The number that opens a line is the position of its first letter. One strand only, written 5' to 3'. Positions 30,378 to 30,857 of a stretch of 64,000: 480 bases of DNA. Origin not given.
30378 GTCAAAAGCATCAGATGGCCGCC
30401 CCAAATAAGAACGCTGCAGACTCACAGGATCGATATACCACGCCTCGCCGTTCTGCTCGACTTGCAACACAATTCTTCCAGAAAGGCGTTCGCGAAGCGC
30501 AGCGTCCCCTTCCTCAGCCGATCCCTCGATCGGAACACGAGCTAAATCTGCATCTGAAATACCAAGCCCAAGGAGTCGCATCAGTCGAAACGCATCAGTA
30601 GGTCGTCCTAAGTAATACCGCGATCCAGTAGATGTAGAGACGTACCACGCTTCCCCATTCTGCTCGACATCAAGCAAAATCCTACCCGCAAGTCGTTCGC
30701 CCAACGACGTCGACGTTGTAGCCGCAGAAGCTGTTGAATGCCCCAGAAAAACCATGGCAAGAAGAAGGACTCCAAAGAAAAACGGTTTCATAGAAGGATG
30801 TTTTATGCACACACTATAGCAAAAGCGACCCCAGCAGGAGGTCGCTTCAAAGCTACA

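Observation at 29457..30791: A 55-aa NGEAWYV repeat module shared, in tandem pairs, by two unrelated secreted proteins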

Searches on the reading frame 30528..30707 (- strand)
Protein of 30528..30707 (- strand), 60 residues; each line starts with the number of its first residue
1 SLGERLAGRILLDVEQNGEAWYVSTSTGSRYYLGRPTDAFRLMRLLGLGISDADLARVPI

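Call 8: search_solved_structures(query=A1, max_evalue=10, show_alignments=2)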
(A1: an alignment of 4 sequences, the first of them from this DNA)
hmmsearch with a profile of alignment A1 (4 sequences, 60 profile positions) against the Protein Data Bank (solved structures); distinct sequences matched with E-value up to 10: 11.
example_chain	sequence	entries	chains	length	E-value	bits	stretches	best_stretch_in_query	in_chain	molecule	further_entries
8hil_E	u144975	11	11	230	0.015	18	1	22-55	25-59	DNA-directed RNA polymerases I, II, and III subunit RPABC1 | RNA polymerase subunit H/Rpb5 C-terminal domain-containing protein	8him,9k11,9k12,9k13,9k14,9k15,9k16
8hyj_E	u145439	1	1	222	0.2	14.4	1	22-56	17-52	DNA-directed RNA polymerase V subunit 5A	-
5gny_A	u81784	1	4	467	0.42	13.4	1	2-24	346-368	Beta-glucosidase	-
5gnz_A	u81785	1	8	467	0.42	13.4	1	2-24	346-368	Beta-glucosidase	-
5gnx_A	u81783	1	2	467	0.42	13.4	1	2-24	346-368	Beta-glucosidase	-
3v10_A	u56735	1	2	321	0.91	12.3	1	6-32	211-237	Rhusiopathiae surface protein B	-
6cyp_A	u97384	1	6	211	1.3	11.8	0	24-45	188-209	Superoxide dismutase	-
6cyx_A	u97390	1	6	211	1.3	11.8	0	24-45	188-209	Superoxide dismutase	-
7svs_A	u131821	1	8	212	1.3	11.8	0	24-45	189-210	Superoxide dismutase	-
6dqy_A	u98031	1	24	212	1.4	11.7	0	24-45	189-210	Superoxide dismutase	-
5tir_A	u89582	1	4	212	1.4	11.7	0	24-45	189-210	Superoxide dismutase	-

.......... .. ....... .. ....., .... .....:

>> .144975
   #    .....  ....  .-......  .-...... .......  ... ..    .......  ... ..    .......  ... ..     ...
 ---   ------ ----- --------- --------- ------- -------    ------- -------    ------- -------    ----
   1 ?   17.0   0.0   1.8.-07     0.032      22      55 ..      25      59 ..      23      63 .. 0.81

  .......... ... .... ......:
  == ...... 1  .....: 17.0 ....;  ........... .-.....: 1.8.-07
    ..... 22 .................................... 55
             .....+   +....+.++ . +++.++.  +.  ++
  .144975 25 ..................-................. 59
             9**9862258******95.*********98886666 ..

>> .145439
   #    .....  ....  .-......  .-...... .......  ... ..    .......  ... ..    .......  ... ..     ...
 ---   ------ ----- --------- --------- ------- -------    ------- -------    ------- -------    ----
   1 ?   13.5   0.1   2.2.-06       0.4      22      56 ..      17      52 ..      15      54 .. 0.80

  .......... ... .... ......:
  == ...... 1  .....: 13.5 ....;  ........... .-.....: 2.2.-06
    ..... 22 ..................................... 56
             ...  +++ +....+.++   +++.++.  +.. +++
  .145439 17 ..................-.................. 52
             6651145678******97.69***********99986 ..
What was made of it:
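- Tried and rejected: The 4-copy profile gave only a marginal hit to the Rpb5 N-terminus (E 0.015, call 8).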

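Call 9: find_homologous_proteins(query=A1, max_evalue=0.001)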
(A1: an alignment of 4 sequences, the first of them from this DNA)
Query A1 (4 sequences) (60 aa, profile of the alignment): 89 proteins with E <= 0.001 among 97 candidates.
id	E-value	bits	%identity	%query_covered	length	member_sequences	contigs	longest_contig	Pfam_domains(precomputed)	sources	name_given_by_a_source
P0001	8.0e-42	158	64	73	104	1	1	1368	-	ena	-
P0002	7.8e-32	126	58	87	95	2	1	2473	-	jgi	jgi:hypothetical protein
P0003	2.4e-31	125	62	92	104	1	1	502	-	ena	-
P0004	7.3e-31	123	44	92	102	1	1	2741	-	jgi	jgi:hypothetical protein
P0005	1.1e-30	123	52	93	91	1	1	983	-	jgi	jgi:NDP-sugar pyrophosphorylase family protein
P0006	2.0e-28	115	55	97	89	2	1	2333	-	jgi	jgi:hypothetical protein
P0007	1.6e-27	112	60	100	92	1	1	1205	-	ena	-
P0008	9.7e-26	107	60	88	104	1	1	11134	-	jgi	-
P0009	1.2e-25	106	62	92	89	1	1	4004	-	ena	-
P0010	1.9e-25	106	67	92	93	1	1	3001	-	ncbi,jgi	ncbi:MAG: hypothetical protein WCV41_04565 [Patescibacteria group bacterium]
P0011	1.9e-25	106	58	100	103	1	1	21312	-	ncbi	ncbi:MAG: hypothetical protein ABIC82_03210 [bacterium]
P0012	6.6e-25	104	60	88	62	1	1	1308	-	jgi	jgi:hypothetical protein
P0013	1.2e-24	103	57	93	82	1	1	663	-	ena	-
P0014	1.7e-24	103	61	90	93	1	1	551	-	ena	-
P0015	3.2e-24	102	58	92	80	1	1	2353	-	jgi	-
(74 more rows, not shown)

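Call 31: find_related_loci(query=A1, collection=genome_contigs, flank=3000)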
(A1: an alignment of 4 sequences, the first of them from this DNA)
Query A1 (60 aa) in genome_contigs; peptide patterns used: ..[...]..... (x = any residue, [..] = any of these).
174 stretches matched a pattern; 135 encode a relative of the query (tblastn E <= 1e-3); the best 80 are kept; 79 distinct loci.
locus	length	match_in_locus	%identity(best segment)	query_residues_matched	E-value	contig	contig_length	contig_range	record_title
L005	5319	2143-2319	64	1-59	9e-25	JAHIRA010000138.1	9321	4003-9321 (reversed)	MAG: Patescibacteria group bacterium isolate MM_PC_MetaG.mb.108 MM_PC_MetaG.mb.108_k141_1439958, whole genome shotgun se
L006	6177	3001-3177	71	1-59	2e-24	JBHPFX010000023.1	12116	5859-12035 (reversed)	Patescibacteria group bacterium isolate SAG AM-311-L03 NODE_23_length_12116_cov_30.878949, whole genome shotgun sequence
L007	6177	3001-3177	68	1-59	5e-24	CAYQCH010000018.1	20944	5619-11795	MAG TPA_asm: uncultured Gammaproteobacteria bacterium isolate SRP329715_co1_137 genome assembly, contig: NODE_3681_lengt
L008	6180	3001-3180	60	1-60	1e-23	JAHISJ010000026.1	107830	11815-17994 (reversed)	MAG: Patescibacteria group bacterium isolate MM_PC_MetaG.mb.169 MM_PC_MetaG.mb.169_k141_1477819, whole genome shotgun se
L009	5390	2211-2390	63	1-60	1e-23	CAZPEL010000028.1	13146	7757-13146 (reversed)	MAG TPA_asm: uncultured Gammaproteobacteria bacterium isolate binchicken_co13_441 genome assembly, contig: NODE_7281_len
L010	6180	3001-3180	63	1-60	1e-23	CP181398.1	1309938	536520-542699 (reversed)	MAG: Candidatus Kerfeldbacteria bacterium isolate MKparc4 chromosome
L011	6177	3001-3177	64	1-59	4e-23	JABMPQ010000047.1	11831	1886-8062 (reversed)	MAG: Parcubacteria group bacterium isolate bin.624 k141_4375138, whole genome shotgun sequence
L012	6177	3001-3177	66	1-59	4e-23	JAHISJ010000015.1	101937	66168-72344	MAG: Patescibacteria group bacterium isolate MM_PC_MetaG.mb.169 MM_PC_MetaG.mb.169_k141_850878, whole genome shotgun seq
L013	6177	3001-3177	66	1-59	3e-23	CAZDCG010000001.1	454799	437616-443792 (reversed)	MAG TPA_asm: uncultured Gammaproteobacteria bacterium isolate SRP263527_co2_164 genome assembly, contig: NODE_4_length_4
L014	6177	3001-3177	64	1-59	9e-23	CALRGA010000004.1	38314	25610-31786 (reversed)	MAG: Candidatus Uhrbacteria bacterium RIFOXYB12_FULL_58_10 isolate AH-03may19-8 genome assembly, contig: AH-03may19-C158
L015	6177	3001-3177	61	1-59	1e-22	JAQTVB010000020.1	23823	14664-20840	MAG: Patescibacteria group bacterium isolate STB_78 NODE_4663_length_23823_cov_3.545957_Sandtown_B, whole genome shotgun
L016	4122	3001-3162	67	7-60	8e-23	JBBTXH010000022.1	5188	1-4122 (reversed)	MAG: Patescibacteria group bacterium isolate H51-bin326_1 H51_bin326_1_000000000022, whole genome shotgun sequence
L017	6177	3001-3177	64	1-59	1e-22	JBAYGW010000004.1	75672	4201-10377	MAG: Patescibacteria group bacterium isolate SO_2016_GW1_134 scaffold00758_OW334_2016, whole genome shotgun sequence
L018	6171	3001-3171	67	1-57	2e-22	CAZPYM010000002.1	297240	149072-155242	MAG TPA_asm: uncultured Gammaproteobacteria bacterium isolate SRP178699_co1_170 genome assembly, contig: NODE_7_length_2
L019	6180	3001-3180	63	1-60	6e-23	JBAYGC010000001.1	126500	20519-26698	MAG: Patescibacteria group bacterium isolate SO_2016_GW1_116 scaffold00317_OW334_2016, whole genome shotgun sequence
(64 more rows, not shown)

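Call 44: find_related_loci(query=A1, collection=viral_contigs, flank=4000)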
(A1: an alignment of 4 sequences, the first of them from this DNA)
Query A1 (60 aa) in viral_contigs; peptide patterns used: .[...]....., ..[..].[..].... (x = any residue, [..] = any of these).
34 stretches matched a pattern, but none encodes a relative of the query by tblastn (E <= 1e-3).
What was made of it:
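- Closest known: Oligomeric phage-lysin wall-binding domains. Different: The module was not found in viral contigs (call 44).
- The module was not found in IMG/VR viral contigs (call 44).
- Tried and rejected: The IMG/VR scan found no relatives (call 44).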

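Call 65: search_protein_families(library=pfam, alignment_id=A6, max_evalue=0.0001)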
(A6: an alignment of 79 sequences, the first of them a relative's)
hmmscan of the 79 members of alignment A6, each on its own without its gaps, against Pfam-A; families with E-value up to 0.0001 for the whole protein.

A. member 1, L055:2136-4109:+ (658 aa): 2 families
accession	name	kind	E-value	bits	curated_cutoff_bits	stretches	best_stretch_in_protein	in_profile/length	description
PF13620.12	CarboxypepD_reg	-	9.6e-10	39.1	32.3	1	353-428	1-78/82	Carboxypeptidase regulatory-like domain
PF11617.13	Cu-binding_MopE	-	9.3e-08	32.6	27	1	469-498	1-30/30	Putative metal-binding motif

B. families by the number of members that match (of 79 scanned): 22 families
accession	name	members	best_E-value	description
PF09992.14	NAGPA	13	1.3e-21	Phosphodiester glycosidase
PF18884.5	TSP3_bac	13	1.4e-10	Bacterial TSP3 repeat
PF00188.32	CAP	10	7e-42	Cysteine-rich secretory protein family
PF13529.12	Peptidase_C39_2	8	4.2e-14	Peptidase_C39 like family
PF09603.15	Fib_succ_major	3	3.9e-30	Fibrobacter succinogenes major domain (Fib_succ_major)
PF13620.12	CarboxypepD_reg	2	5e-10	Carboxypeptidase regulatory-like domain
PF11617.13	Cu-binding_MopE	2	5.9e-10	Putative metal-binding motif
PF16656.11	Pur_ac_phosph_N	2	7.3e-09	Purple acid Phosphatase, N-terminal domain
PF14240.11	YHYH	1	4.5e-55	YHYH protein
PF01364.23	Peptidase_C25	1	3.9e-26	Peptidase family C25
PF00932.25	LTD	1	7.6e-20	Lamin Tail Domain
PF08309.17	LVIVD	1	1.7e-18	LVIVD repeat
PF08486.15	SpoIID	1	2.8e-14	Stage II sporulation protein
PF07691.17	PA14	1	8.2e-14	PA14 domain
PF02368.24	Big_2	1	8.6e-12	Bacterial Ig-like domain (group 2)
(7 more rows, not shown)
